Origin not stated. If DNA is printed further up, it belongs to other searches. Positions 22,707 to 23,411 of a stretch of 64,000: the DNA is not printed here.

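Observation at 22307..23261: A Panacea-domain putative toxin-antitoxin pair sits inside the dTDP-rhamnose operon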

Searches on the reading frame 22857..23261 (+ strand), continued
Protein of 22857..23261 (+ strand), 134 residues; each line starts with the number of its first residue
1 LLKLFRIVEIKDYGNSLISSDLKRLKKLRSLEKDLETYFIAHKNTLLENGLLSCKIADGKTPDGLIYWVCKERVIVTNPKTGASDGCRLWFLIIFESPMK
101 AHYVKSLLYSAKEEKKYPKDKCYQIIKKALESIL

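Call 36: fold_search(model_id=the predicted structure, library=pdb)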
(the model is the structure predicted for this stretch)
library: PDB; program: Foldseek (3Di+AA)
matches with E <= 10: 567; with E <= 0.001: 0
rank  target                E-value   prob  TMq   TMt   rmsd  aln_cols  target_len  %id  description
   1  8yhg_B                1.3e-01  0.75  0.29  0.27   3.5        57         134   12  The complex structure of SdnG with its analogue of substrate (released 2025-10-22)
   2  9grx_0                1.4e-01  0.63  0.35  0.29   6.5        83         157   13  NDH-PSI-LHCI supercomplex from S. oleracea (released 2025-02-12)
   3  8yj4_A                1.6e-01  0.41  0.29  0.27   8.3        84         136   13  The complex structure of SdnG with its analogue of substrate (released 2025-10-22)
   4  1jb5_A                1.8e-01  0.18  0.22  0.23   6.0        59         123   12  CRYSTAL STRUCTURE OF NTF2 M118E MUTANT (released 2002-03-13)
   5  9iq3_B                2.0e-01  0.38  0.27  0.30   8.7        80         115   15  AkaM,SnoaL-lile Protein (released 2025-07-16)
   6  9iq3_A                2.0e-01  0.35  0.27  0.30   8.7        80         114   15  AkaM,SnoaL-lile Protein (released 2025-07-16)
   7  8yhg_A                2.2e-01  0.63  0.29  0.28   3.5        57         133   12  The complex structure of SdnG with its analogue of substrate (released 2025-10-22)
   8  8yia_B                2.2e-01  0.35  0.28  0.25   8.5        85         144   13  The selenomethionine contained structure of SdnG (released 2025-10-22)
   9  8yia_C                2.5e-01  0.41  0.30  0.28   8.2        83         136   11  The selenomethionine contained structure of SdnG (released 2025-10-22)
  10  7xsi_B                2.7e-01  0.38  0.30  0.29   8.0        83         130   10  SdnG, a Diels Alderase catalyzed the formation of norbornene skeleton in Sordarin biosynthetic pathway (released 2022-12-28)
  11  8yi8_A                3.0e-01  0.54  0.28  0.28   3.5        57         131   10  The complex structure of SdnG with product (released 2025-10-22)
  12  6cqm_E                3.2e-01  0.04  0.15  0.18  12.4        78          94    5  Crystal Structure of mitochondrial single-stranded DNA binding proteins from S. cerevisiae, Rim1 (Form2) (released 2018-05-30)
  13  8yhm_A                3.4e-01  0.30  0.29  0.28   8.3        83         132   10  The structure of SdnG covalently binding with the cope rearrangement product (released 2025-10-22)
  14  8yi8_C                3.4e-01  0.30  0.29  0.26   8.1        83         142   11  The complex structure of SdnG with product (released 2025-10-22)
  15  5jpp_A                3.6e-01  0.66  0.32  0.34   2.3        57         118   14  Structure of limonene epoxide hydrolase mutant - H-2-H5 (released 2016-06-15)
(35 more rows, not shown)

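Call 48: find_encoding_contigs(protein=P0015, flank=3000, max_places=3)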
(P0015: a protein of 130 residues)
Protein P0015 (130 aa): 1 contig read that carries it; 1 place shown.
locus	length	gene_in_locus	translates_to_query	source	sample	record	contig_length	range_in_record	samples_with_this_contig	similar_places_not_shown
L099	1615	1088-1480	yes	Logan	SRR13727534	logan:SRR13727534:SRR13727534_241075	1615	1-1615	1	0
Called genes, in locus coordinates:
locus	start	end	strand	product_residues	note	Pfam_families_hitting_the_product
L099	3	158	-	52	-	?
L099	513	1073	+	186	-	PF13274:SocA_Panacea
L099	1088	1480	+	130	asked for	-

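Call 49: find_encoding_contigs(protein=P0026, flank=3000, max_places=3)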
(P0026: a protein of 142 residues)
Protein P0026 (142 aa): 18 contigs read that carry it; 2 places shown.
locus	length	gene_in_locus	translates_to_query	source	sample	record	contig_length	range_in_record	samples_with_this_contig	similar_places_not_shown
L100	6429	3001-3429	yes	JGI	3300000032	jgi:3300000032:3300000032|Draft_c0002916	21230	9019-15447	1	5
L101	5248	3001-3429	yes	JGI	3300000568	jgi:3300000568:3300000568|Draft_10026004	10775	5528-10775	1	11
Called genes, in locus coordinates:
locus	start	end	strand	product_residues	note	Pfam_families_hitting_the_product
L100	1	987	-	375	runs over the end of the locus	-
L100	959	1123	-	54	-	-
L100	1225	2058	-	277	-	-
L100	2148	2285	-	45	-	-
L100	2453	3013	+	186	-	PF13274:SocA_Panacea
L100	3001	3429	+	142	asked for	-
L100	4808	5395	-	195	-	PF01936:NYN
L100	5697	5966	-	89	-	-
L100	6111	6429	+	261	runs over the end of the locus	-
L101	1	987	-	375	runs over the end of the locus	-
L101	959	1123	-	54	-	-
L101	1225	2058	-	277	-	-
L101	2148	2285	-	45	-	-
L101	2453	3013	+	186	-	PF13274:SocA_Panacea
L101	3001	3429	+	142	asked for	-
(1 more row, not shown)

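Call 50: find_encoding_contigs(protein=P0046, flank=3000, max_places=2)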
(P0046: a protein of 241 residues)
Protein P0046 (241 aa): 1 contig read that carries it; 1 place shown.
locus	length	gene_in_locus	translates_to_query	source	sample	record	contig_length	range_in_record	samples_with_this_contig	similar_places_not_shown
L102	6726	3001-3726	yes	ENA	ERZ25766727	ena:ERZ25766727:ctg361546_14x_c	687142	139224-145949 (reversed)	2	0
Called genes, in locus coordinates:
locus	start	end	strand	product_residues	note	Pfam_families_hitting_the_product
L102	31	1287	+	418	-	PF00579:tRNA-synt_1b, PF22421:SYY_C-terminal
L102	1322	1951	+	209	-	PF01066:CDP-OH_P_transf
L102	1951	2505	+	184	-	PF01864:CarS-like, PF01148:CTP_transf_1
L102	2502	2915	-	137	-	PF18905:DUF5661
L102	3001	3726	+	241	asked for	-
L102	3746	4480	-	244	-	PF13386:DsbD_2 (weak)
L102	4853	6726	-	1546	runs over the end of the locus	-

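Call 51: find_encoding_contigs(protein=P0018, flank=3000, max_places=2)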
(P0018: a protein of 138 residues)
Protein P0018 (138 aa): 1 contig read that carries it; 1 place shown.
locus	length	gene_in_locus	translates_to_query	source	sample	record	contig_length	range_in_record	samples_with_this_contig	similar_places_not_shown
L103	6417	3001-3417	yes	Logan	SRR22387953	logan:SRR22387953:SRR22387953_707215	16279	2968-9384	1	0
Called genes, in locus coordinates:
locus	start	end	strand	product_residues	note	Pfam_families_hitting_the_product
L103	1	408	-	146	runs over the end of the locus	PF02590:SPOUT_MTase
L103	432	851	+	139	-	PF00075:RNase_H, PF13456:RVT_3 (weak)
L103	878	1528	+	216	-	-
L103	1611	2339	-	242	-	-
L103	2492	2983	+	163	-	PF13274:SocA_Panacea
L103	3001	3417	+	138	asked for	-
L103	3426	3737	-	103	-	PF00085:Thioredoxin, PF00578:AhpC-TSA, PF08534:Redoxin (weak), PF13098:Thioredoxin_2, PF13905:Thioredoxin_8 (faint)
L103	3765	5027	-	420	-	-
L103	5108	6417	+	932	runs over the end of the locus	PF16158:N_BRCA1_IG (faint), PF01510:Amidase_2, PF08486:SpoIID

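Call 52: find_encoding_contigs(protein=P0035, flank=3000, max_places=2)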
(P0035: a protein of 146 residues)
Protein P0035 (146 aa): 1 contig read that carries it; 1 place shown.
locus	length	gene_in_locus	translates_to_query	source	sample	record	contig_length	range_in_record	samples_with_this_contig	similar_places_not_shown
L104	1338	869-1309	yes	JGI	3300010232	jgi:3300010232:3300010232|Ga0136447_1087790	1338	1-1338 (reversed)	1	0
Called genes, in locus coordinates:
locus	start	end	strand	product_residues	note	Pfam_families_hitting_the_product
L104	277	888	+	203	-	PF13274:SocA_Panacea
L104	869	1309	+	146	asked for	-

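Call 74: predict_structure(alignment_id=A3)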
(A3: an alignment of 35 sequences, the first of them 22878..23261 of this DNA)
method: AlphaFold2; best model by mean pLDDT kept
length: 127 residues; sequences in the alignment: 35
mean_pLDDT: 96.5   pTM: 0.89
mean pLDDT of the five models: 96.5, 96.5, 96.3, 96.1, 95.7
residues with pLDDT >= 90: 123; 70-90: 4; 50-70: 0; < 50: 0
segments of 3 or more residues with pLDDT < 50: none
pLDDT, mean of each block of 10 residues (from residue 1): 96 97 97 98 97 97 97 91 98 97 97 97 94
secondary structure, 60 per line:
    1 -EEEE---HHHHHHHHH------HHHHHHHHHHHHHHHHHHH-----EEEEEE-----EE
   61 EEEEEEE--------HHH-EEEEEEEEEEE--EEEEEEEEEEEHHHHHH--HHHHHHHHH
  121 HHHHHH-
elements in order: E2-5 H9-17 H24-42 E48-53 E59-67 E80-90 E93-103 H104-109 H112-126

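Call 90: list_cluster_members(proteins=[P0016, P0017, P0020, P0021, P0022, P0024, P0027, P0031, P0037, P0041])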
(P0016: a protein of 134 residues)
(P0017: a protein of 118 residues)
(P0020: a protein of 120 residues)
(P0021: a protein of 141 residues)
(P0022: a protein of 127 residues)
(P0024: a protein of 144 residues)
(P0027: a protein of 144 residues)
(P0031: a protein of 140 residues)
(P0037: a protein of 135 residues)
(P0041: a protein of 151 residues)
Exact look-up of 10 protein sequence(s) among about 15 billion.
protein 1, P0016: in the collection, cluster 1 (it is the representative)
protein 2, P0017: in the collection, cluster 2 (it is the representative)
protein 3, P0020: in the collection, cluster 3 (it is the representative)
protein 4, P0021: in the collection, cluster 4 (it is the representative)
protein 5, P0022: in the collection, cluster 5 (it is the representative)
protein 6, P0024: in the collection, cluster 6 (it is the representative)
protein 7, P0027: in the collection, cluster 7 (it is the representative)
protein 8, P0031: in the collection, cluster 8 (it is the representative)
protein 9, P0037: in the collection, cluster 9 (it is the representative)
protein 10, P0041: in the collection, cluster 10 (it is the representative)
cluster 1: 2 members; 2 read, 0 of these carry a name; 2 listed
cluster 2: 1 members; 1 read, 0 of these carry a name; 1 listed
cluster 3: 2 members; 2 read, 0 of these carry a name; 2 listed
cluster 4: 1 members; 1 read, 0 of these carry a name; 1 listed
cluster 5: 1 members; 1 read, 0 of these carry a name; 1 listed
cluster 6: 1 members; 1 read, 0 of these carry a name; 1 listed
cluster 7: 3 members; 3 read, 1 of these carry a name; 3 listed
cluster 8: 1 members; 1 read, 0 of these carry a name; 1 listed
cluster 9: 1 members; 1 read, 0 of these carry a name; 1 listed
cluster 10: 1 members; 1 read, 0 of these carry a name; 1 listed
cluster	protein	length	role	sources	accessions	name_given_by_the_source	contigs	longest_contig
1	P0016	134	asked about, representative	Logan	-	-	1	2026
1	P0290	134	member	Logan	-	-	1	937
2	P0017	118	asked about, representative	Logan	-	-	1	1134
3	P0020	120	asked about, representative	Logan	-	-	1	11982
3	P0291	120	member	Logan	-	-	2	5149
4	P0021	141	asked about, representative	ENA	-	-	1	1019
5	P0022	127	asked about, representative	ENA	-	-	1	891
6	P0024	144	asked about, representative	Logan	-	-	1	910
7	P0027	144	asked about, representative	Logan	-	-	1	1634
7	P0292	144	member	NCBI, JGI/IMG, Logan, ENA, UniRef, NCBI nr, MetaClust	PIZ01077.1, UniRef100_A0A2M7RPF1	hypothetical protein COY61_00765 [bacterium (Candidatus Gribaldobacteria) ... | Uncharacterized protein n=1 Tax=bacterium (Candidatus Gribaldobacteria) ... | MAG: hypothetical protein COY61_00765 [bacterium (Candidatus Gribaldobacteria) ...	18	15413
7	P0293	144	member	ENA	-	-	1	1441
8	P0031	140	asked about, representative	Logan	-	-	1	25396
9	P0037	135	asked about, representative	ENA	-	-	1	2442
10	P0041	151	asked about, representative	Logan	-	-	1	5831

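Call 94: search_dna_similar(query=window:22878-23261:+, collection=phages, mode=protein, max_evalue=0.01, max_rows=10)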
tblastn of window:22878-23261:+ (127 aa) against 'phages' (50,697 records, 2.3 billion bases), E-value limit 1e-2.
No match.

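Call 95: search_dna_similar(query=window:22878-23261:+, collection=plasmids, mode=protein, max_evalue=0.01, max_rows=10)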
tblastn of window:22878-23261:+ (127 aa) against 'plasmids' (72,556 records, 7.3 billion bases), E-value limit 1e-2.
No match.

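Call 96: find_related_loci(query=A2, collection=viral_contigs, flank=4000)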
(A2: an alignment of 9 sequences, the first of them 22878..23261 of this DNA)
Query A2 (127 aa) in viral_contigs; peptide patterns used: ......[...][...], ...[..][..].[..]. (x = any residue, [..] = any of these).
47 stretches matched a pattern, but none encodes a relative of the query by tblastn (E <= 1e-3).

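Call 108: list_cluster_members(proteins=[P0009, P0010, P0011, P0012, P0013, P0019, P0025, P0026, P0033, P0046])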
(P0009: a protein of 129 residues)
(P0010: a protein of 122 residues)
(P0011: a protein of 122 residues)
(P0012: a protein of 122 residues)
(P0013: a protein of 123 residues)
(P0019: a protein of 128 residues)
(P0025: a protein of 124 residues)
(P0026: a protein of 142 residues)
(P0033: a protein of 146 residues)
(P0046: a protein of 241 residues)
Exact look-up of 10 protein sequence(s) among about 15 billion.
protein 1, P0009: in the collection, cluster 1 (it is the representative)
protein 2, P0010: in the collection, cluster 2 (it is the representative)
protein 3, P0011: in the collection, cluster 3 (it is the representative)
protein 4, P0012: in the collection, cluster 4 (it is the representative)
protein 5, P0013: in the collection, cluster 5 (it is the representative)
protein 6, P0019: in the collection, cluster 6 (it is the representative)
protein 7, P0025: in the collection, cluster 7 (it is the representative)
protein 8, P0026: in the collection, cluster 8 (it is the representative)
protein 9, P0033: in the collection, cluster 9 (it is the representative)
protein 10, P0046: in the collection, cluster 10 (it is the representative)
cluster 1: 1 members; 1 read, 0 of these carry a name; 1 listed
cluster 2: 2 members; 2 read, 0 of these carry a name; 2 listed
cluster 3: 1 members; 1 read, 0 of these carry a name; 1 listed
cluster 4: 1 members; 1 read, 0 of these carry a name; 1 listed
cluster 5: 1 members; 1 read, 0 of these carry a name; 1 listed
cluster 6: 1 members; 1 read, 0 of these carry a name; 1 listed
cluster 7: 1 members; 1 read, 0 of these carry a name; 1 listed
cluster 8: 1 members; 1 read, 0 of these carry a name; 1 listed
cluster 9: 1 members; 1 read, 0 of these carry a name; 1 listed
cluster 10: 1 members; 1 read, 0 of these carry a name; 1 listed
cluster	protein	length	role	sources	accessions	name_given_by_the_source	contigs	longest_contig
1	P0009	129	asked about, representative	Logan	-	-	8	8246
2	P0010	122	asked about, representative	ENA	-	-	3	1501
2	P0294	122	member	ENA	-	-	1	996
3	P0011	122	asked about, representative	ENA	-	-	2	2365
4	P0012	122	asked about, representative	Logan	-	-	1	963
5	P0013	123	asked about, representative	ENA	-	-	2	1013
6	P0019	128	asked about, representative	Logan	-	-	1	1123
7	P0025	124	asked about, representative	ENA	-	-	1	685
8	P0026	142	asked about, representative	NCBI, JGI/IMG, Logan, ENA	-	-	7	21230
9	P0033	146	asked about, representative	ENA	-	-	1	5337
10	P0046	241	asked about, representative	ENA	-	-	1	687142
